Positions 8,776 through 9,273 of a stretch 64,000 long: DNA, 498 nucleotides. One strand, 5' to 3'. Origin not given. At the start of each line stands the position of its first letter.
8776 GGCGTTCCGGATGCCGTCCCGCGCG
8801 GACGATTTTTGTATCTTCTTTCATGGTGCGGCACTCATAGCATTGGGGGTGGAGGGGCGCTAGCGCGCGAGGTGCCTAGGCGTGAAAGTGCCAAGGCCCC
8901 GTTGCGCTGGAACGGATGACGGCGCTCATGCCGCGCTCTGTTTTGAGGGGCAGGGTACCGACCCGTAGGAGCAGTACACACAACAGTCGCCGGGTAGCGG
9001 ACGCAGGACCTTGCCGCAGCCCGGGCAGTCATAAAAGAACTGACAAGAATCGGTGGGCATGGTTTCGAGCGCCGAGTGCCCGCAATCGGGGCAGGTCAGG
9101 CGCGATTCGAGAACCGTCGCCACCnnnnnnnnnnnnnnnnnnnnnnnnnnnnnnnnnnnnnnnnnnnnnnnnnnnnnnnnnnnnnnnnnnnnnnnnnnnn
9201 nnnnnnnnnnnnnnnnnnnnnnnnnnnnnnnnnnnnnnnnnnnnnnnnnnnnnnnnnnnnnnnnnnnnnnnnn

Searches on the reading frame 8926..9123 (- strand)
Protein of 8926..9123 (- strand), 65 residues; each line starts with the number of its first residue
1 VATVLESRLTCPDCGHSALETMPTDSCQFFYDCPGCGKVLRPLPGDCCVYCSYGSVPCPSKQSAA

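Call 3: search_protein_families(library=ncbifam, proteins=[window:8926-9123:-], max_evalue=0.01)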
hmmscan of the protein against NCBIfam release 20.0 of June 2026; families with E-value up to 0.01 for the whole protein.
window:8926-9123:- (65 aa): 3 families
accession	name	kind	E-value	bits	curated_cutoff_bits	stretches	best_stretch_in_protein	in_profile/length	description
NF041374.1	GDCCVxC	domain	1.1e-28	99.2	40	1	7-63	1-57/58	GDCCVxC domain-containing (seleno)protein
NF047912.1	ECs_2282_CxxC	subfamily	0.0043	16.9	37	0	9-40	3-37/60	ECs_2282 family putative zinc-binding protein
NF041912.1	HVO_0758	equivalog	0.007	16.3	70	0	8-38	20-50/55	HVO_0758 family zinc finger protein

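Call 4: search_protein_families(library=pfam, proteins=[window:8926-9123:-], max_evalue=0.01)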
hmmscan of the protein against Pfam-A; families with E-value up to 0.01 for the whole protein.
window:8926-9123:- (65 aa): 1 family
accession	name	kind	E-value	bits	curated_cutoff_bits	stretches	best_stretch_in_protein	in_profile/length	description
PF13453.11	Zn_ribbon_TFIIB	-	0.0026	17.6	22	1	10-37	1-26/41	Transcription factor zinc-finger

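Call 6: find_homologous_proteins(query=window:8926-9123:-, max_evalue=0.001)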
Query window:8926-9123:- (65 aa): 726 proteins with E <= 0.001 among 726 candidates; the best 120 are listed.
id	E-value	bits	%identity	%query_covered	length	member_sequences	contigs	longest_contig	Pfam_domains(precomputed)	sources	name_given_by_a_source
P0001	1.6e-38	147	100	100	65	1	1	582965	-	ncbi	ncbi:MAG: GDCCVxC domain-containing (seleno)protein [Alphaproteobacteria bacterium]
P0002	1.7e-30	122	82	100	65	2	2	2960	-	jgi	-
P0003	8.5e-28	113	77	98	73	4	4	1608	-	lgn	-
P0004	1.9e-27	112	76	97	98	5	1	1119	-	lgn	-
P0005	3.9e-27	111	73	97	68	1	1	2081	-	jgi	jgi:hypothetical protein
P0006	4.2e-27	111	80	92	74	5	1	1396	-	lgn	-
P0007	6.3e-27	110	73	97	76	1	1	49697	-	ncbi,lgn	-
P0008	2.3e-26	109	77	95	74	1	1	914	-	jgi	jgi:hypothetical protein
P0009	2.4e-26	109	73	98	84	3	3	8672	-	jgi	jgi:hypothetical protein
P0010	2.7e-26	108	71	97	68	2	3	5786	-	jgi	jgi:hypothetical protein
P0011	3.1e-26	108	80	91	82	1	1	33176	-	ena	-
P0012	3.1e-26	108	79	94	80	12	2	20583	-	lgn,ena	-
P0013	3.2e-26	108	72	98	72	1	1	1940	-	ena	-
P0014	3.6e-26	108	77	95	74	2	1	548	-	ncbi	-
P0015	4.6e-26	108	77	92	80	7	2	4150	-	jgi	jgi:hypothetical protein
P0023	1.1e-25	106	77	94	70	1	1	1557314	-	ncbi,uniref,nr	ncbi:GDCCVxC domain-containing (seleno)protein [Thiomonas sp. FB-Cd]|uniref:GDCCVxC domain-containin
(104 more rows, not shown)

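Call 8: search_dna_similar(query=window:8926-9123:-, collection=plasmids, mode=protein, max_rows=40, max_evalue=0.001)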
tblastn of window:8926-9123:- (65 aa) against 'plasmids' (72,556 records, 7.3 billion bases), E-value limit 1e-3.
Records with a match: 353; places in all: 375; records where one place covers at least 80% of the query: 336.
Best place of each record, by identity: 60-80% 321; <60% 32.
By first word of the organism name: Pseudomonas 87; Klebsiella 43; Aeromonas 27; Enterobacter 19; Citrobacter 17; Hymenobacter 13; Ensifer 12; Sphingobium 10; Paraburkholderia 9; Sphingomonas 8; and 62 more.
By predicted mobility (MOB-suite, as given by PLSDB): non-mobilizable 145; mobilizable 108; conjugative 100.
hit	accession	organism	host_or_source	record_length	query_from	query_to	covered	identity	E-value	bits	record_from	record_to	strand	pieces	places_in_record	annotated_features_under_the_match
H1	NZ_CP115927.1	Agrobacterium tumefaciens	Chrysanthemum,cell culture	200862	3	64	95%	71.0%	2e-23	97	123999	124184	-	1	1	GDCCVxC domain-containing (seleno)protein | merF: mercury resistance system transport protein MerF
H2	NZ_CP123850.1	Agrobacterium tumefaciens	Rose,cell culture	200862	3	64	95%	71.0%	2e-23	97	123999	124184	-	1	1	GDCCVxC domain-containing (seleno)protein | merF: mercury resistance system transport protein MerF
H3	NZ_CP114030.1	Jiella pelagia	whole organism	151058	1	64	98%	68.8%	2e-22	95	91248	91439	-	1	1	GDCCVxC domain-containing (seleno)protein | vanR gene in vanB cluster: glycopeptide resistance gene cluster; vanR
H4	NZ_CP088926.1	Rhodanobacter denitrificans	soil,well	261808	4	63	92%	73.3%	4e-23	97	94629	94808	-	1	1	GDCCVxC domain-containing (seleno)protein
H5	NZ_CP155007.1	Methylobacterium fujisawaense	concrete cylinder weathered outdoors on ...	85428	5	64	92%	73.3%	2e-22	94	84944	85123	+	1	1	GDCCVxC domain-containing (seleno)protein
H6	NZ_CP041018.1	Sphingobium fuliginis ATCC 27551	cell culture,Water of rice field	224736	2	65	98%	67.2%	2e-20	89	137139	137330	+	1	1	GDCCVxC domain-containing (seleno)protein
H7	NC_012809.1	Methylorubrum extorquens AM1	-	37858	5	64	92%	71.7%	2e-21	92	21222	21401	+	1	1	GDCCVxC domain-containing (seleno)protein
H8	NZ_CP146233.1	Pararoseomonas sp. SCSIO 73927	sediment,marine sediment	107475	1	65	100%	66.2%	7e-22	93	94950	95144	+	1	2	GDCCVxC domain-containing (seleno)protein | cation diffusion facilitator family transporter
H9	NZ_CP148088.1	Sinorhizobium meliloti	Medicago sativa,cell culture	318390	5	63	91%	72.9%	2e-21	92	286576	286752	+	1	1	GDCCVxC domain-containing (seleno)protein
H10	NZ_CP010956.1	Sphingobium sp. YBL2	cell culture,soil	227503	4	65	95%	67.7%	5e-20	88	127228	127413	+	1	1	GDCCVxC domain-containing (seleno)protein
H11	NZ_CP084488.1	Ensifer adhaerens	cellculture,soil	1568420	5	64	92%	70.0%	1e-21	93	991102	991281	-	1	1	none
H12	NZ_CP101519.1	Ensifer adhaerens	cell cuture,rhizosphere soil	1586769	5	64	92%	70.0%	1e-21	93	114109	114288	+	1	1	none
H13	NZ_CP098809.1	Ensifer adhaerens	whole organism,soil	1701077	5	64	92%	70.0%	1e-21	93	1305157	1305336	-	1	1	none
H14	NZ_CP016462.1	Blastomonas sp. RAC04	Microbial isolate,Algal phycosphere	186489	2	65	98%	65.6%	1e-21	92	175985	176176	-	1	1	GDCCVxC domain-containing (seleno)protein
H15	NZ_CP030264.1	Ensifer adhaerens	Zea mays,whole organism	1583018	5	64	92%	70.0%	1e-21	92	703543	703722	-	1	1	none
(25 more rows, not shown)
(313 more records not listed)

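Call 9: get_annotated_region(hit=H1, flank=5000)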
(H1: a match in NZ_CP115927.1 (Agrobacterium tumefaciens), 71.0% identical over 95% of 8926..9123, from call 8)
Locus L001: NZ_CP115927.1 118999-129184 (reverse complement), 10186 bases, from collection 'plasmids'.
description: Agrobacterium tumefaciens strain K224 plasmid pAtK224b, complete sequence
organism: Agrobacterium tumefaciens (NCBI taxid 358)
taxonomy: Bacteria; Pseudomonadota; Alphaproteobacteria; Hyphomicrobiales; Rhizobiaceae; Agrobacterium; Agrobacterium tumefaciens
host: -; source: Chrysanthemum,cell culture; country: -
typing (MOB-suite, as given by PLSDB): non-mobilizable; replicon rep_cluster_440; mating-pair formation MPF_T
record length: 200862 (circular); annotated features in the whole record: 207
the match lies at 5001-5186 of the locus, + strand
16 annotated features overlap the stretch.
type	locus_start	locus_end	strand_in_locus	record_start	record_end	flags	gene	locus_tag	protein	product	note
CDS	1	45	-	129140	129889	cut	-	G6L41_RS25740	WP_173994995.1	lytic transglycosylase domain-containing protein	-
CDS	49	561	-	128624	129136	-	-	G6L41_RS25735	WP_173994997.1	S26 family signal peptidase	GO:0006465 - signal peptide processing [Evidence IEA]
CDS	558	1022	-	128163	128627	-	-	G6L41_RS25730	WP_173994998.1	DUF2840 domain-containing protein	-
CDS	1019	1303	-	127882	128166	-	-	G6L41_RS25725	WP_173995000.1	helix-turn-helix domain-containing protein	-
CDS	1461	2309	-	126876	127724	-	-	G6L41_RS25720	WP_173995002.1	hypothetical protein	-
CDS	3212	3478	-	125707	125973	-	-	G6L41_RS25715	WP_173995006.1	DUF2285 domain-containing protein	-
CDS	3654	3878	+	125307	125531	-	-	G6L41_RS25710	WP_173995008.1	helix-turn-helix transcriptional regulator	-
CDS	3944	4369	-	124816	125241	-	-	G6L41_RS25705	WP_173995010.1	helix-turn-helix domain-containing protein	-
CDS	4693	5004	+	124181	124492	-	merF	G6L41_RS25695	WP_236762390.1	mercury resistance system transport protein MerF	-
CDS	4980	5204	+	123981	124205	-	-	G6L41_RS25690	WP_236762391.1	GDCCVxC domain-containing (seleno)protein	-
CDS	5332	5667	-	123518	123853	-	-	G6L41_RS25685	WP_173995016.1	DUF736 domain-containing protein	-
CDS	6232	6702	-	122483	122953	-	-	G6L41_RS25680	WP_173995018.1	hypothetical protein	-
CDS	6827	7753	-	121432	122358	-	-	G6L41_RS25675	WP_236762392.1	DUF2493 domain-containing protein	-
CDS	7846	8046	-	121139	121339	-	-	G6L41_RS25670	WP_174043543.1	hypothetical protein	-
CDS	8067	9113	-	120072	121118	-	-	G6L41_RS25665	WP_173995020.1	toprim domain-containing protein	-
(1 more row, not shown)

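Call 10: get_annotated_region(hit=H4, flank=5000)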
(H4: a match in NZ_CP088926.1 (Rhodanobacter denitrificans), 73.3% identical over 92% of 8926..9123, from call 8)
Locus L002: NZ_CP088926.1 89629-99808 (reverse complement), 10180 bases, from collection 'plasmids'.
description: Rhodanobacter denitrificans strain FW104-MT042 plasmid unnamed
organism: Rhodanobacter denitrificans (NCBI taxid 666685)
taxonomy: Bacteria; Pseudomonadota; Gammaproteobacteria; Lysobacterales; Rhodanobacteraceae; Rhodanobacter; Rhodanobacter denitrificans
host: -; source: soil,well; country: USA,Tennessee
typing (MOB-suite, as given by PLSDB): non-mobilizable
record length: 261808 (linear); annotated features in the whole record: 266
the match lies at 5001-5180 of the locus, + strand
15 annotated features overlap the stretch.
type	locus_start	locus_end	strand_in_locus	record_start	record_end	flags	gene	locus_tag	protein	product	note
CDS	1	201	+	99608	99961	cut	-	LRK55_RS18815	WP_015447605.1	copper-binding protein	-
CDS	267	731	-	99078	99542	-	-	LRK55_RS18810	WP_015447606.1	DUF305 domain-containing protein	-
CDS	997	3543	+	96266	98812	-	-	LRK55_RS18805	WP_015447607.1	NAD-dependent epimerase/dehydratase family protein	-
CDS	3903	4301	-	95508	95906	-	-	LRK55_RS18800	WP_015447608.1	MerR family DNA-binding protein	-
CDS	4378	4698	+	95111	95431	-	-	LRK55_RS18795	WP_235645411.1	mercuric transporter MerT family protein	-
CDS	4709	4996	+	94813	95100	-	-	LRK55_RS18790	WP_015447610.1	heavy metal-associated domain-containing protein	-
CDS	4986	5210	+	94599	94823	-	-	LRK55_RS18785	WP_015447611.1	GDCCVxC domain-containing (seleno)protein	-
CDS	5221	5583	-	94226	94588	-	-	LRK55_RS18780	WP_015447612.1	metalloregulator ArsR/SmtB family transcription factor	GO:0006355 - regulation of DNA-templated transcription [Evidence IEA]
CDS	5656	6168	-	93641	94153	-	-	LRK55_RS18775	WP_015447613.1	arsenate reductase ArsC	-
CDS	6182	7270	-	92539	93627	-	arsB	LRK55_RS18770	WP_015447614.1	ACR3 family arsenite efflux transporter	GO:0046685 - response to arsenic-containing substance [Evidence IEA]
CDS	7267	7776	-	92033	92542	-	-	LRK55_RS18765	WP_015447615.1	arsenate reductase ArsC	-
CDS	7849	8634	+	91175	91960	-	arsH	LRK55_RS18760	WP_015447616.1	arsenical resistance protein ArsH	GO:0046685 - response to arsenic-containing substance [Evidence IEA]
CDS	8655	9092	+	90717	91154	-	arsC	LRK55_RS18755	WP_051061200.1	arsenate reductase (glutaredoxin)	GO:0046685 - response to arsenic-containing substance [Evidence IEA]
CDS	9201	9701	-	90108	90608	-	-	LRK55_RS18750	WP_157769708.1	hypothetical protein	-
CDS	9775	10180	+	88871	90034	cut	-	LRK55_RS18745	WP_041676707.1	TolC family protein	GO:0055085 - transmembrane transport [Evidence IEA]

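Call 11: get_annotated_region(hit=H8, flank=5000)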
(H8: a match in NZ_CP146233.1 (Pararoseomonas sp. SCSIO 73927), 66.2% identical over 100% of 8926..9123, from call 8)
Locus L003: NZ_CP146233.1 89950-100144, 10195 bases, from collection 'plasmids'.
description: Pararoseomonas sp. SCSIO 73927 plasmid unnamed2, complete sequence
organism: Pararoseomonas sp. SCSIO 73927 (NCBI taxid 3114537)
taxonomy: Bacteria; Pseudomonadota; Alphaproteobacteria; Rhodospirillales; Acetobacteraceae; Pararoseomonas; Pararoseomonas sp. SCSIO 73927
host: -; source: sediment,marine sediment; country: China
typing (MOB-suite, as given by PLSDB): non-mobilizable
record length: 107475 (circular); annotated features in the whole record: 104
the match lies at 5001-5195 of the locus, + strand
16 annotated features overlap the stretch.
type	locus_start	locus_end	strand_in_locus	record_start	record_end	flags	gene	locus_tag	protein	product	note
CDS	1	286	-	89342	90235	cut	-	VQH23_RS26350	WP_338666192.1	hypothetical protein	-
CDS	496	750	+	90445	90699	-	-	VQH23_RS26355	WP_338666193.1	type II toxin-antitoxin system prevent-host-death family antitoxin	GO:0008219 - cell death [Evidence IEA]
CDS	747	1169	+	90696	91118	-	-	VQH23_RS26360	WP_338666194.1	type II toxin-antitoxin system VapC family toxin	-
CDS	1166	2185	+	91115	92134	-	-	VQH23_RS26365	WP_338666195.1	tyrosine-type recombinase/integrase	GO:0015074 - DNA integration [Evidence IEA]; GO:0006310 - DNA recombination [Evidence IEA]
CDS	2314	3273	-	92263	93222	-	-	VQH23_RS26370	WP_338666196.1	arsenic resistance protein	-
CDS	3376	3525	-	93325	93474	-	-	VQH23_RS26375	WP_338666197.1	hypothetical protein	-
CDS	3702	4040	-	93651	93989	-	-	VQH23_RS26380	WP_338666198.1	metalloregulator ArsR/SmtB family transcription factor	GO:0006355 - regulation of DNA-templated transcription [Evidence IEA]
CDS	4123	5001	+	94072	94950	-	-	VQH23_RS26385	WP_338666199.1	cation diffusion facilitator family transporter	GO:0006812 - monoatomic cation transport [Evidence IEA]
CDS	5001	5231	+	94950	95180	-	-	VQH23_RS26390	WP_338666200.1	GDCCVxC domain-containing (seleno)protein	-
CDS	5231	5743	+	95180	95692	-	lspA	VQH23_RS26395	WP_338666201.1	signal peptidase II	GO:0009306 - protein secretion [Evidence IEA]; GO:0006508 - proteolysis [Evidence IEA]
CDS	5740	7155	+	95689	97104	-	lpdA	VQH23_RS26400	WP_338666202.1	dihydrolipoyl dehydrogenase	GO:0045454 - cell redox homeostasis [Evidence IEA]; GO:0051068 - dihydrolipoamide metabolic process [Evidence IEA]; ...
CDS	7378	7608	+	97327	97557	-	-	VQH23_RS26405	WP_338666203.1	hypothetical protein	-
CDS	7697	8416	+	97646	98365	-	-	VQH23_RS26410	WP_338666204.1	cytochrome c biogenesis protein CcdA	GO:0017004 - cytochrome complex assembly [Evidence IEA]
CDS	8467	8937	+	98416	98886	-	-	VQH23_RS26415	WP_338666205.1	copper chaperone PCu(A)C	-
CDS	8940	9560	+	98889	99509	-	-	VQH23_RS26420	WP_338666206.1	SCO family protein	GO:0033617 - mitochondrial cytochrome c oxidase assembly [Evidence IEA]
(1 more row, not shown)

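Call 13: find_related_loci(query=A1, collection=genome_contigs, flank=6000)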
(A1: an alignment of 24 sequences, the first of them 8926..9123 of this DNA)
Query A1 (65 aa) in genome_contigs; peptide patterns used: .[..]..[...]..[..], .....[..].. (x = any residue, [..] = any of these).
600 stretches matched a pattern (row limit reached: there are more); 597 encode a relative of the query (tblastn E <= 1e-3); the best 80 are kept; 80 distinct loci.
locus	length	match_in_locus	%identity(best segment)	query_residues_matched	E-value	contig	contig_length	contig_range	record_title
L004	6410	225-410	74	4-65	6e-29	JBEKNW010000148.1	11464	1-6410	MAG: Xanthobacteraceae bacterium isolate SPRUCE 426 SPRUCE_426_148, whole genome shotgun sequence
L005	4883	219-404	74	4-65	1e-28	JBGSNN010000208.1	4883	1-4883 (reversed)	MAG: Albidovulum sp. isolate JTS-AC257 k141_3651448, whole genome shotgun sequence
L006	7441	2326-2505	75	4-63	2e-28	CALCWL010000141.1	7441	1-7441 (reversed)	MAG TPA_asm: uncultured Rhodanobacter sp. isolate SRR3901706_bin.18_CONCOCT_v1.1_MAG genome assembly, contig: ERZ778019.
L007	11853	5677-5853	69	4-62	4e-28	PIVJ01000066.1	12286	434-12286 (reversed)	MAG: Bacteroidetes bacterium isolate Glo_2 GloG15_CONTIG6512, whole genome shotgun sequence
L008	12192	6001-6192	70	1-64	5e-28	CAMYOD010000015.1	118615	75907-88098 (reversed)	MAG: uncultured Gammaproteobacteria bacterium isolate ES_M_Gamma_001 genome assembly, contig: scaffold_176, whole genome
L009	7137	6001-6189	73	2-64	9e-28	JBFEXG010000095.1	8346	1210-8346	MAG: Paracoccaceae bacterium isolate Mix_mud08.2021.06.9 k141_1053554_length_8346_cov_15.0000, whole genome shotgun sequ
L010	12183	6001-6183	69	3-63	1e-27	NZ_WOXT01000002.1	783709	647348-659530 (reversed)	Noviluteimonas gilva strain HX-5-24 Scaffold1_2, whole genome shotgun sequence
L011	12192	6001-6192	67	1-64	2e-27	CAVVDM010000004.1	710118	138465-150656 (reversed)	MAG: uncultured Alphaproteobacteria bacterium isolate MFD02416.bin.2.219 genome assembly, contig: contig_11847, whole ge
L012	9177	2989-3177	68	2-64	2e-27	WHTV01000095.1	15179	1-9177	MAG: Kiloniellaceae bacterium isolate Dino_bin46 NODE_95_length_15179_cov_9.854271, whole genome shotgun sequence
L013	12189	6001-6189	70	3-65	2e-27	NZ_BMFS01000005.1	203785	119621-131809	Glycocaulis albus strain CGMCC 1.12766 sequence05, whole genome shotgun sequence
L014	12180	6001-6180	72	4-63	4e-27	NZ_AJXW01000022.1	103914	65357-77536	Rhodanobacter thiooxydans LCS2 contig022, whole genome shotgun sequence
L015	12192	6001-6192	67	1-64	4e-27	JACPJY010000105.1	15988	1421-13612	MAG: Rhodospirillales bacterium isolate NC_groundwater_480_Ag_S-0.1um_66_12 S35_SO-1_scaffold_218436, whole genome shotg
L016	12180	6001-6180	72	4-63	4e-27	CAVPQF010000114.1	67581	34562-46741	MAG: uncultured Gammaproteobacteria bacterium isolate MFD10097.bin.1.20 genome assembly, contig: contig_2482, whole geno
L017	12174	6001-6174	74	5-62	7e-27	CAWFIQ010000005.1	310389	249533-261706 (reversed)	MAG: uncultured Alphaproteobacteria bacterium isolate MFD01916.bin.1.16 genome assembly, contig: contig_1375, whole geno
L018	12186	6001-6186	68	4-65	7e-27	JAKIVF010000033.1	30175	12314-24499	MAG: Methylococcaceae bacterium isolate D100SM.bin.9 NODE_683_length_30175_cov_4.054446, whole genome shotgun sequence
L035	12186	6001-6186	66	1-62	4e-26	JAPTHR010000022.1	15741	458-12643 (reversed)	Gammaproteobacteria bacterium Milos-ODIII6 c22, whole genome shotgun sequence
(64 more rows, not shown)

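Call 16: find_encoding_contigs(protein=P0002, flank=6000, max_places=6)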
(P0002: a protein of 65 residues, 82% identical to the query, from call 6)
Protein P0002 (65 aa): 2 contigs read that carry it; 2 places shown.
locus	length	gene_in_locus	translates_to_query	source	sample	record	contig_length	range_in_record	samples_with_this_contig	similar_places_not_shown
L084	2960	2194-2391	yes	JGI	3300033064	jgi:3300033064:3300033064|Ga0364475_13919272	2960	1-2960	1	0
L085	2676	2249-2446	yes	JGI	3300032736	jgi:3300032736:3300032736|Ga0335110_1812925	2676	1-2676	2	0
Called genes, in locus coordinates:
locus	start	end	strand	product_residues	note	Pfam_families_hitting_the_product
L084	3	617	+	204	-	PF00291:PALP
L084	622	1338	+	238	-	PF01411:tRNA-synt_2c, PF07973:tRNA_SAD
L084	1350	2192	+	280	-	PF00581:Rhodanese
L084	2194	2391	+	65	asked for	-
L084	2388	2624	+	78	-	-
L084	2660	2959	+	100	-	PF01053:Cys_Met_Meta_PP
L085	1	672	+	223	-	?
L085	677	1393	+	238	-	PF01411:tRNA-synt_2c, PF07973:tRNA_SAD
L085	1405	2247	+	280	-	PF00581:Rhodanese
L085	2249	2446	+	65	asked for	-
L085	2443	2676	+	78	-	?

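Call 17: find_encoding_contigs(protein=P0007, flank=6000, max_places=4)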
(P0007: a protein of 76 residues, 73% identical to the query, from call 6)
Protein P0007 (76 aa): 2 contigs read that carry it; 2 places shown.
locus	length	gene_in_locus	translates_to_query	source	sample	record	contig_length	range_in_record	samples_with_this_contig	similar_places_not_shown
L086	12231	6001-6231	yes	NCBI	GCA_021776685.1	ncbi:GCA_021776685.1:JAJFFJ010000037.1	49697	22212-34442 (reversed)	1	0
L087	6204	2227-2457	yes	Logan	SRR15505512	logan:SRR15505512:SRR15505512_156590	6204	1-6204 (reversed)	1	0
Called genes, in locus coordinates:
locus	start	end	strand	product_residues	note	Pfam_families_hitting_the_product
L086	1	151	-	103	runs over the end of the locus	-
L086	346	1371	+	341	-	PF00389:2-Hacid_dh, PF02826:2-Hacid_dh_C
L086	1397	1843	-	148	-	-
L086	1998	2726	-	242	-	PF02798:GST_N, PF13417:GST_N_3 (weak), PF13409:GST_N_2, PF00043:GST_C, PF14497:GST_C_3 (weak), PF13410:GST_C_2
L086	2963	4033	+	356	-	PF03976:PPK2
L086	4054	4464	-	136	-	PF13411:MerR_1, PF00376:MerR, PF09278:MerR-DNA-bind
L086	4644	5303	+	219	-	PF03243:MerB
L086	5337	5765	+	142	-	PF02411:MerT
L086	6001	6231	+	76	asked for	-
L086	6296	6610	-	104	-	-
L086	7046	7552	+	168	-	-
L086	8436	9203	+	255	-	PF09694:Gcw_chp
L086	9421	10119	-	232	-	PF00665:rve (weak), PF13610:DDE_Tnp_IS240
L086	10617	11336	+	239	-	PF03592:Terminase_2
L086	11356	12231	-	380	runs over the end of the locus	PF01053:Cys_Met_Meta_PP, PF00155:Aminotran_1_2 (weak)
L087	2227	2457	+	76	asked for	-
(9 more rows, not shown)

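Call 19: find_related_loci(query=window:8926-9123:-, collection=metagenome_contigs, flank=5000)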
Query window:8926-9123:- (65 aa) in metagenome_contigs; peptide patterns used: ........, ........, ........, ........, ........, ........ (x = any residue, [..] = any of these).
600 stretches matched a pattern (row limit reached: there are more); 568 encode a relative of the query (tblastn E <= 1e-3); the best 80 are kept; 80 distinct loci.
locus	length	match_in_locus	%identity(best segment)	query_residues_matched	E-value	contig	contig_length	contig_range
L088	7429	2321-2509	71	1-63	1e-29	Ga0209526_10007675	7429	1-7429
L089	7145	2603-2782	73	5-64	8e-29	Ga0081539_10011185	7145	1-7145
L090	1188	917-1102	71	2-63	3e-29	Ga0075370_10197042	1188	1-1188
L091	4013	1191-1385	68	1-65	2e-28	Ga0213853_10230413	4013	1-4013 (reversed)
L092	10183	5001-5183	70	3-63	2e-28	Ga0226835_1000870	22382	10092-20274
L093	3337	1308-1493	74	4-65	2e-28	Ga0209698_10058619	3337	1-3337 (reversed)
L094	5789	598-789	70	2-65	4e-28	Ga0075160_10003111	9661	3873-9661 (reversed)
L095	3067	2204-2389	71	2-63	4e-28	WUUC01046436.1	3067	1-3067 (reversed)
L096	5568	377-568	72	2-65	5e-28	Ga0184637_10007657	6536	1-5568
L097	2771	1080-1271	70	2-65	6e-28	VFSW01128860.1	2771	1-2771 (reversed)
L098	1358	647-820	74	5-62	4e-28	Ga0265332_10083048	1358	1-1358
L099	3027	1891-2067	73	4-62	6e-28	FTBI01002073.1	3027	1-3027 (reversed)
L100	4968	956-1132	76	5-63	6e-28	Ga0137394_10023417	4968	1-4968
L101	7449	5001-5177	75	5-63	1e-27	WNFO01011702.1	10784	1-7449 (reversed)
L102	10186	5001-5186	71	3-64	1e-27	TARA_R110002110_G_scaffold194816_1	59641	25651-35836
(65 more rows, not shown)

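Call 20: find_encoding_contigs(protein=P0023, flank=6000, max_places=3)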
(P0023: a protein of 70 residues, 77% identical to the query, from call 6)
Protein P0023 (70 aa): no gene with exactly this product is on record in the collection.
